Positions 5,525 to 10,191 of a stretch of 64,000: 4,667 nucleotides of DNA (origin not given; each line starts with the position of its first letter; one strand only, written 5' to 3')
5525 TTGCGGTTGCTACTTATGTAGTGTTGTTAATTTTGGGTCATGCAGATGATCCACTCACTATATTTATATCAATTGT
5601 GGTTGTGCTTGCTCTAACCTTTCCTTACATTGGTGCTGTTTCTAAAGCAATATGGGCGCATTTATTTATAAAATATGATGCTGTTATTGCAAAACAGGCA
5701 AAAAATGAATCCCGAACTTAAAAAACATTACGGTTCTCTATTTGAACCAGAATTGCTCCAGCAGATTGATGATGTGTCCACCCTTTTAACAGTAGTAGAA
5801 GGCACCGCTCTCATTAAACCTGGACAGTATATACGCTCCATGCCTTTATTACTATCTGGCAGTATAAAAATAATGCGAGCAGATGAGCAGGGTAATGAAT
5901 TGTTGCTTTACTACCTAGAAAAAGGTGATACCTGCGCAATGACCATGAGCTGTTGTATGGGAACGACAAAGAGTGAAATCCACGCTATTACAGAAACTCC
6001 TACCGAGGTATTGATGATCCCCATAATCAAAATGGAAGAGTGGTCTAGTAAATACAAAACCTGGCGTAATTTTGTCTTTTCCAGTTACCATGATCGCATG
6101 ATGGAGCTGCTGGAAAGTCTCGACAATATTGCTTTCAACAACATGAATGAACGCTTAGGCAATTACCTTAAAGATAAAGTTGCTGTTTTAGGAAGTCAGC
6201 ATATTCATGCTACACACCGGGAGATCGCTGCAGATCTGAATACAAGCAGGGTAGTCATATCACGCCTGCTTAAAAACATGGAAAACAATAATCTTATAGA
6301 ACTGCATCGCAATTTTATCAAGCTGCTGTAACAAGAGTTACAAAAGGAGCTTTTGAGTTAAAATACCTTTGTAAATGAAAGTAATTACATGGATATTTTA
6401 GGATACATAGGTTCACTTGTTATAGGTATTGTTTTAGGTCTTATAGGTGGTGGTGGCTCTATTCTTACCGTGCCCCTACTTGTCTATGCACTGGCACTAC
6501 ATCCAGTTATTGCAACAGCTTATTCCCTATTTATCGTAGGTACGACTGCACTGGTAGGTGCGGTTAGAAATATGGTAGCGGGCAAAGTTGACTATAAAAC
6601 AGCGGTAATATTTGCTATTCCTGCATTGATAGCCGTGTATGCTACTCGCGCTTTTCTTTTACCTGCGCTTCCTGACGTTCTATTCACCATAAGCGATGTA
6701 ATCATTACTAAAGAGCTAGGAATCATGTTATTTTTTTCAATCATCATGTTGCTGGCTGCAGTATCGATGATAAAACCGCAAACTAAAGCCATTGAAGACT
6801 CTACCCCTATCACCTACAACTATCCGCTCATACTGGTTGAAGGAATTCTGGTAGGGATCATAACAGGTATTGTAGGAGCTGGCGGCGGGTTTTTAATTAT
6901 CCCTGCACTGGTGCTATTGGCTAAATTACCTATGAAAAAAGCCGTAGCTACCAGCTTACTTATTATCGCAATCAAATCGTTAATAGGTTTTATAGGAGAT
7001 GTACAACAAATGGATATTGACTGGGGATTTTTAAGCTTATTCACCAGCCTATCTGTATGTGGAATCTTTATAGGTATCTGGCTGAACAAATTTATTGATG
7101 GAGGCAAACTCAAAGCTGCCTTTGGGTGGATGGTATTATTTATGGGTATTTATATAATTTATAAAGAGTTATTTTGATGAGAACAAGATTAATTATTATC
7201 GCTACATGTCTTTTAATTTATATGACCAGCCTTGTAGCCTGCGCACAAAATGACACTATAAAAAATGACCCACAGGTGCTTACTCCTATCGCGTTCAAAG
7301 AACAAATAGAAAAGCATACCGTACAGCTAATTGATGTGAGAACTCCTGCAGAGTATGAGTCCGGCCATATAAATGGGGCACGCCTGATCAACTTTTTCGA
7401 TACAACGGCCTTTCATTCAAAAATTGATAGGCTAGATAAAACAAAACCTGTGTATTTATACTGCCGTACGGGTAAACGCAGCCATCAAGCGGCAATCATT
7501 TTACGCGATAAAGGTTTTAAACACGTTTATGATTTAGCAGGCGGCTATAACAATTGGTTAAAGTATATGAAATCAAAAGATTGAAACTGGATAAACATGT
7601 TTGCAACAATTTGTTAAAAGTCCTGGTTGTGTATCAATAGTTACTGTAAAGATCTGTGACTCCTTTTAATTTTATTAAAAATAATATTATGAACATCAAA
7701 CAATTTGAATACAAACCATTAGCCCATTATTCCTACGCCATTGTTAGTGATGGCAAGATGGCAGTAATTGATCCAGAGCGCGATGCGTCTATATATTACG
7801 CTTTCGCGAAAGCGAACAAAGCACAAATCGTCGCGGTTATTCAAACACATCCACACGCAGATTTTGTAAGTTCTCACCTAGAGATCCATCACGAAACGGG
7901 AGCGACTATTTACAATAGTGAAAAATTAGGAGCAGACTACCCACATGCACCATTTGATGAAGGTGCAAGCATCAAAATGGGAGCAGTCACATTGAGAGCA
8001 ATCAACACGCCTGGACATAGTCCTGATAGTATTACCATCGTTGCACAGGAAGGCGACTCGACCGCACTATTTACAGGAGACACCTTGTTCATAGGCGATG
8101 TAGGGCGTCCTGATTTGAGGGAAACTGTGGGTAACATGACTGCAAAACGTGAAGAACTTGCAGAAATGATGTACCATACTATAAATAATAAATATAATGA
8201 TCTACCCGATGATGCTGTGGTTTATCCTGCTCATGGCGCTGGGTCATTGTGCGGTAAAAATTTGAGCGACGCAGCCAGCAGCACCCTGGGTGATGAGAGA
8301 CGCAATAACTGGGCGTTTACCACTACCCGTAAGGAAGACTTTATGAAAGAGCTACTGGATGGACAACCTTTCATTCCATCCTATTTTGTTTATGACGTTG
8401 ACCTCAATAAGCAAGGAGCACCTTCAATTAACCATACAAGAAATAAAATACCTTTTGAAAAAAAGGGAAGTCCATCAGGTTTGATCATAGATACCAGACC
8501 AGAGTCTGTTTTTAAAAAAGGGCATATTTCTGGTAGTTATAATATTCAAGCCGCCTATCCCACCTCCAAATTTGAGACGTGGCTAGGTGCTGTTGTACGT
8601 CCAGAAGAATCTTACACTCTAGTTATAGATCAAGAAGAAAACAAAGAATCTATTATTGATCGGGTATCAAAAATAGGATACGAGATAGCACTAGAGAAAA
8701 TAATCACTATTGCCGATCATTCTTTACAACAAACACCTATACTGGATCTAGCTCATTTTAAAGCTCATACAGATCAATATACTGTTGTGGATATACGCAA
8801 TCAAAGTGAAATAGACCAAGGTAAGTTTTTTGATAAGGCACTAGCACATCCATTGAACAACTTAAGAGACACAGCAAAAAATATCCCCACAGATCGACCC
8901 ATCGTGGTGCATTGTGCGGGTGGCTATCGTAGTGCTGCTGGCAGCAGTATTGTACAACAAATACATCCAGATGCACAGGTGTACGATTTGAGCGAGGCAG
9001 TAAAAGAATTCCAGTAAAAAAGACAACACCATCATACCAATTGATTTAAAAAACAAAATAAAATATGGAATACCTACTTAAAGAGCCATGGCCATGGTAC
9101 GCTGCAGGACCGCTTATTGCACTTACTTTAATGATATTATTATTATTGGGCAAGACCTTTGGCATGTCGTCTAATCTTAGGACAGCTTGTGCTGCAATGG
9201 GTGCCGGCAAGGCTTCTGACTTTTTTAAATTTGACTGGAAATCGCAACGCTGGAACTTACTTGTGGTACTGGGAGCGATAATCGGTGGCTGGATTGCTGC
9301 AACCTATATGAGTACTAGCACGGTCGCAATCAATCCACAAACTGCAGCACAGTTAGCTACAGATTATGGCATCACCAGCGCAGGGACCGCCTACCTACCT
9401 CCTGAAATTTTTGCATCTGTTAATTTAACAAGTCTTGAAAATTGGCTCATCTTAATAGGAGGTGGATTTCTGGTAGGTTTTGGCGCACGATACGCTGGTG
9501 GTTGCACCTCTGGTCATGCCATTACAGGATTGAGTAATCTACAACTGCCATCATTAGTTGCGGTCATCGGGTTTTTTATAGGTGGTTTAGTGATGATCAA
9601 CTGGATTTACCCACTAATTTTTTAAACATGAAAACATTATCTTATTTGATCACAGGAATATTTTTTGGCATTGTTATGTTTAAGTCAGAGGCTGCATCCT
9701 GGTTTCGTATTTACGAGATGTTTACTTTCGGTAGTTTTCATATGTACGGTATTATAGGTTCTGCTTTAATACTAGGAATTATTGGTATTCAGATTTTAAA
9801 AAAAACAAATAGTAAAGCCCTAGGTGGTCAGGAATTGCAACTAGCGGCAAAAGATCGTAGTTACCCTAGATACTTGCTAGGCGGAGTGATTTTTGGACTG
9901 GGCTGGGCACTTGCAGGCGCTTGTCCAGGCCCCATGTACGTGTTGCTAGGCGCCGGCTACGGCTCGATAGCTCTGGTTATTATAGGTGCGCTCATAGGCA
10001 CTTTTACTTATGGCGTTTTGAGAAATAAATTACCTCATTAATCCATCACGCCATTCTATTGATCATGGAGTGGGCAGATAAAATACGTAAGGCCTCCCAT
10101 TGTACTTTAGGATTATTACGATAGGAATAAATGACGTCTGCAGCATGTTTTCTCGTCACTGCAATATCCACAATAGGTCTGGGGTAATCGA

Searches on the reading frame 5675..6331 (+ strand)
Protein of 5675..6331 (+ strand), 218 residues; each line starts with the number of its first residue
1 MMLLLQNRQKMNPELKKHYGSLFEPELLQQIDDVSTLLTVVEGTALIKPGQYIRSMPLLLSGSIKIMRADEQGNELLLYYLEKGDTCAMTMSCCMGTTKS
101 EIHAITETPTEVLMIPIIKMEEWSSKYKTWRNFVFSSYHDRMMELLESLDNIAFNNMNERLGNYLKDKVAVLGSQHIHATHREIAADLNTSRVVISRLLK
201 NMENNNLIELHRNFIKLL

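Call 50: search_protein_families(library=pfam, proteins=[window:5675-6331:+], max_evalue=0.001)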
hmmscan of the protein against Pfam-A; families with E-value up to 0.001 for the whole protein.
window:5675-6331:+ (218 aa): 2 families
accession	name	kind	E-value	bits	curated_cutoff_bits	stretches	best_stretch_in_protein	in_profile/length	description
PF00027.35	cNMP_binding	-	6.8e-09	36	27.5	1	41-121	5-83/89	Cyclic nucleotide-binding domain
PF13545.12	HTH_Crp_2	-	1.7e-07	31.5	27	1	175-216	19-60/70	Crp-like helix-turn-helix domain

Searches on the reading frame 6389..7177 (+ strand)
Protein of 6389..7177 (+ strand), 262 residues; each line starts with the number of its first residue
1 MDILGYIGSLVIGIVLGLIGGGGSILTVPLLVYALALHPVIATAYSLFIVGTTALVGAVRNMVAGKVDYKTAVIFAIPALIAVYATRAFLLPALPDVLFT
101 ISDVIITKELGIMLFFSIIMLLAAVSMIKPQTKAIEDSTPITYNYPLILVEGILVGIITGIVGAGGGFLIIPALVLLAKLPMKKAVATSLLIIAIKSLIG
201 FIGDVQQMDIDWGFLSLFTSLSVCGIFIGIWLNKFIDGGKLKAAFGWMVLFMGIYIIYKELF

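Call 50: search_protein_families(library=pfam, proteins=[window:6389-7177:+], max_evalue=0.001)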
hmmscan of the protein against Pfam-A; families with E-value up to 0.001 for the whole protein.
window:6389-7177:+ (262 aa): 1 family
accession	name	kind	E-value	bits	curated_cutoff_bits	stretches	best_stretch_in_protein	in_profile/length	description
PF01925.25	TauE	-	9.1e-42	143.8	32.6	1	8-255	4-236/237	Sulfite exporter TauE/SafE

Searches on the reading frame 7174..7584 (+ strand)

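Call 50: search_protein_families(library=pfam, proteins=[window:7174-7584:+], max_evalue=0.001)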
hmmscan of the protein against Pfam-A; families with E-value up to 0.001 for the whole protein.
window:7174-7584:+ (136 aa): 1 family
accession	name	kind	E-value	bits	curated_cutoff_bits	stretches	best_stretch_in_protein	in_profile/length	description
PF00581.25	Rhodanese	-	2.2e-23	83.1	22.2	1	40-130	4-101/102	Rhodanese-like domain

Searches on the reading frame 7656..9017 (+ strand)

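Call 50: search_protein_families(library=pfam, proteins=[window:7656-9017:+], max_evalue=0.001)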
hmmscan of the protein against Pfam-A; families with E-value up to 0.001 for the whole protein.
window:7656-9017:+ (453 aa): 2 families
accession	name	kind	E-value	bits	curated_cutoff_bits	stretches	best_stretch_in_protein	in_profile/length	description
PF00753.33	Lactamase_B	-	2.3e-15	57.5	22.7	1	21-193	3-196/196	Metallo-beta-lactamase superfamily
PF00581.25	Rhodanese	-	1e-12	48.8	22.2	2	274-331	13-74/102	Rhodanese-like domain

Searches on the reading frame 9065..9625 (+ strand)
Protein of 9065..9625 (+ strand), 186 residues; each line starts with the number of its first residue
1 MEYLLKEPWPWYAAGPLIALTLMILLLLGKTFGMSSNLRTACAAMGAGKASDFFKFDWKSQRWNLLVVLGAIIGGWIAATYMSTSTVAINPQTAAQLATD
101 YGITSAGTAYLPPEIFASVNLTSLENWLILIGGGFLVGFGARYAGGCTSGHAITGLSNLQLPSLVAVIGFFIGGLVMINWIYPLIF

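Call 51: search_protein_families(library=pfam, proteins=[window:9065-9625:+], max_evalue=0.001)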
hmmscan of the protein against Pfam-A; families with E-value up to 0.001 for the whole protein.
window:9065-9625:+ (186 aa): 1 family
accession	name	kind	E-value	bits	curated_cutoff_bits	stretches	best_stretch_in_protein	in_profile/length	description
PF04143.19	Sulf_transp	-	4.1e-16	59.9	27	2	120-175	254-309/310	Sulphur transport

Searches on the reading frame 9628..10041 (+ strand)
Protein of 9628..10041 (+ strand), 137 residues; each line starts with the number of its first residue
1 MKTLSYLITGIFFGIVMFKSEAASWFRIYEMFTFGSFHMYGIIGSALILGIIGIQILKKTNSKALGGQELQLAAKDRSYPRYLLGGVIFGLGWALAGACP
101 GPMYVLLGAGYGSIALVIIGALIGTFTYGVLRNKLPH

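Call 51: search_protein_families(library=pfam, proteins=[window:9628-10041:+], max_evalue=0.001)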
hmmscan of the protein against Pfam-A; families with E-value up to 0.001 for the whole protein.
window:9628-10041:+ (137 aa): 2 families
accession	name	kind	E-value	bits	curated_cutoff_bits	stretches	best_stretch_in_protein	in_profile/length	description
PF20398.3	DUF6691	-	2.9e-11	44.2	27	1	1-128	1-130/142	Family of unknown function (DUF6691)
PF04143.19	Sulf_transp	-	3.7e-09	37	27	1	29-128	11-103/310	Sulphur transport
